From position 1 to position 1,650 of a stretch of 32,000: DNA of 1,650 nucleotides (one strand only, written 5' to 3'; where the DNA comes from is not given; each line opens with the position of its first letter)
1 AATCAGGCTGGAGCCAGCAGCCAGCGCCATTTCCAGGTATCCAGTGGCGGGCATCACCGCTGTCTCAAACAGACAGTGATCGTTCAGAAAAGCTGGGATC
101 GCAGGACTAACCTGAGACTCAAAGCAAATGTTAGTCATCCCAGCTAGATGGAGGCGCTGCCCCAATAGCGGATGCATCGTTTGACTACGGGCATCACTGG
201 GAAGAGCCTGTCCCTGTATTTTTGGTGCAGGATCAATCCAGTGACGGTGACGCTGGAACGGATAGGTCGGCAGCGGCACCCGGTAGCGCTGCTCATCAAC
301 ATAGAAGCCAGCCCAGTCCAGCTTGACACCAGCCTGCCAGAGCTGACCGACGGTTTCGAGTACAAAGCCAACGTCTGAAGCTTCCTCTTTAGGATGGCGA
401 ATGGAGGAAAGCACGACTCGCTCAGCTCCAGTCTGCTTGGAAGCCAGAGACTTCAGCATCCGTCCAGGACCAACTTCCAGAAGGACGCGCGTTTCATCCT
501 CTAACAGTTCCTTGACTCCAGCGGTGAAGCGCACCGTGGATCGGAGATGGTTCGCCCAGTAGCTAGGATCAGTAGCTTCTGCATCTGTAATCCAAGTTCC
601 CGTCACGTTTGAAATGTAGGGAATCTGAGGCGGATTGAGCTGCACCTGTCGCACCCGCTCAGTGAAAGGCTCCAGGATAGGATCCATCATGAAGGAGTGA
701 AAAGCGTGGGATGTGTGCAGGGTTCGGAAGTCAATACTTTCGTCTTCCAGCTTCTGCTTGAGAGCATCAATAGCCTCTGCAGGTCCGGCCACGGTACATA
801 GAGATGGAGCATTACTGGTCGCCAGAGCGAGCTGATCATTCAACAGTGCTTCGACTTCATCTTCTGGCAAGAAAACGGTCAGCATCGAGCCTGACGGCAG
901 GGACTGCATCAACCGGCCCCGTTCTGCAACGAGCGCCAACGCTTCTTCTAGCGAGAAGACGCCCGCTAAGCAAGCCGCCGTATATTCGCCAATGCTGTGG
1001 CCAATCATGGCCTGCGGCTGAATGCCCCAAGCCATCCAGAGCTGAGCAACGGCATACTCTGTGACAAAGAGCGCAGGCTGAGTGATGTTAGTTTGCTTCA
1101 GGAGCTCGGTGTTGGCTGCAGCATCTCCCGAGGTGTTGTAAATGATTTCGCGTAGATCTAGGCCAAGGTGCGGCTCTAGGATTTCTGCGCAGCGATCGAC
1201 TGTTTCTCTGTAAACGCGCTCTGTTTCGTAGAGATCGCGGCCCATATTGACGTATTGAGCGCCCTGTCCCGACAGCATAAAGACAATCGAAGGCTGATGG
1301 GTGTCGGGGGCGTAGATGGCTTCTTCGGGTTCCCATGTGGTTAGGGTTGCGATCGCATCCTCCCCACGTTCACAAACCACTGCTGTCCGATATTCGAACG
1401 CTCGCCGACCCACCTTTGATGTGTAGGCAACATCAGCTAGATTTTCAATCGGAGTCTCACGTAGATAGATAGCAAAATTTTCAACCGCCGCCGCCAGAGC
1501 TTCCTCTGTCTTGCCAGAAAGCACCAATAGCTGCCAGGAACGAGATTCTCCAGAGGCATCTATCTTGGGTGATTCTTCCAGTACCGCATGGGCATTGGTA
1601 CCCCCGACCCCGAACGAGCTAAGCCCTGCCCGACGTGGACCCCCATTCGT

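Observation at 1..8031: Orphan aryl-starter assembly line: chorismatase, aryl-AMP ligase and free carrier protein feeding a C-first NRPS/PKS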

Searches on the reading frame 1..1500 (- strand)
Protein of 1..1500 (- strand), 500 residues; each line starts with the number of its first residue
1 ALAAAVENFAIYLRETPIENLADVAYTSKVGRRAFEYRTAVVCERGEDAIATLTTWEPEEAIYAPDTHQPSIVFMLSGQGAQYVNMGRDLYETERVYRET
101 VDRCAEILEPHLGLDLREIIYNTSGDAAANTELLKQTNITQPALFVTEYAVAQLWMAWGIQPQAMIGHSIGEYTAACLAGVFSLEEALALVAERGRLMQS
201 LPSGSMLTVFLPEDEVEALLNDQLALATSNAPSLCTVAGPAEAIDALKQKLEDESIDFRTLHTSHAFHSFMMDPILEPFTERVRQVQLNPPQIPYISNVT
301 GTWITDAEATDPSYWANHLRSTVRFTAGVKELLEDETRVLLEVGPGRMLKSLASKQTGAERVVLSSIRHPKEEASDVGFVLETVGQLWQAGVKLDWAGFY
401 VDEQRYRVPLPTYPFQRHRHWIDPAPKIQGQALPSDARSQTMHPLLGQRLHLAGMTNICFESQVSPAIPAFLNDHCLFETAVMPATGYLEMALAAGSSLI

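Call 26: find_related_loci(query=window:1-1500:-, collection=metagenome_contigs, flank=10000)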
Query window:1-1500:- (500 aa) in metagenome_contigs; peptide patterns used: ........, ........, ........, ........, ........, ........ (x = any residue, [..] = any of these).
144 stretches matched a pattern; 43 encode a relative of the query (tblastn E <= 1e-3); 43 distinct loci.
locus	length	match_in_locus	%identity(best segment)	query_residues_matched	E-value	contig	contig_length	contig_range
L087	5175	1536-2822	58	1-427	1e-172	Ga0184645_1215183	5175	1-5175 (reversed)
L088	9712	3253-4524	58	1-423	7e-166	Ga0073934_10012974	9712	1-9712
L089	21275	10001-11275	58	1-430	2e-162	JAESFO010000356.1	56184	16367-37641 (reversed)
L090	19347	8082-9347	57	1-423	2e-162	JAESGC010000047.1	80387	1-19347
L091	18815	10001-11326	53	1-437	6e-152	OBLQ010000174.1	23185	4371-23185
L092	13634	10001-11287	51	1-427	2e-144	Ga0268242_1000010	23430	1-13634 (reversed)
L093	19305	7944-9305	50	1-453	5e-142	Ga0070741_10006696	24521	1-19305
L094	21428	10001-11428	49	1-453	6e-142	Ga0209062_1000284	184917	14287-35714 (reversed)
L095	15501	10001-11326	51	1-440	9e-142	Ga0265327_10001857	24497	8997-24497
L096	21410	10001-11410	51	1-467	3e-141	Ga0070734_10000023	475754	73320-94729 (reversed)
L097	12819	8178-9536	52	1-453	2e-140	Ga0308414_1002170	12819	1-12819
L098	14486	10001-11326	50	1-440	1e-139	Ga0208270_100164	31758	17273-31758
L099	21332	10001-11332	50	1-434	3e-138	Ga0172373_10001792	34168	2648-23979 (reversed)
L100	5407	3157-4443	56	1-426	2e-138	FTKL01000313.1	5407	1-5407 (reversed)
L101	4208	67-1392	49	1-440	1e-136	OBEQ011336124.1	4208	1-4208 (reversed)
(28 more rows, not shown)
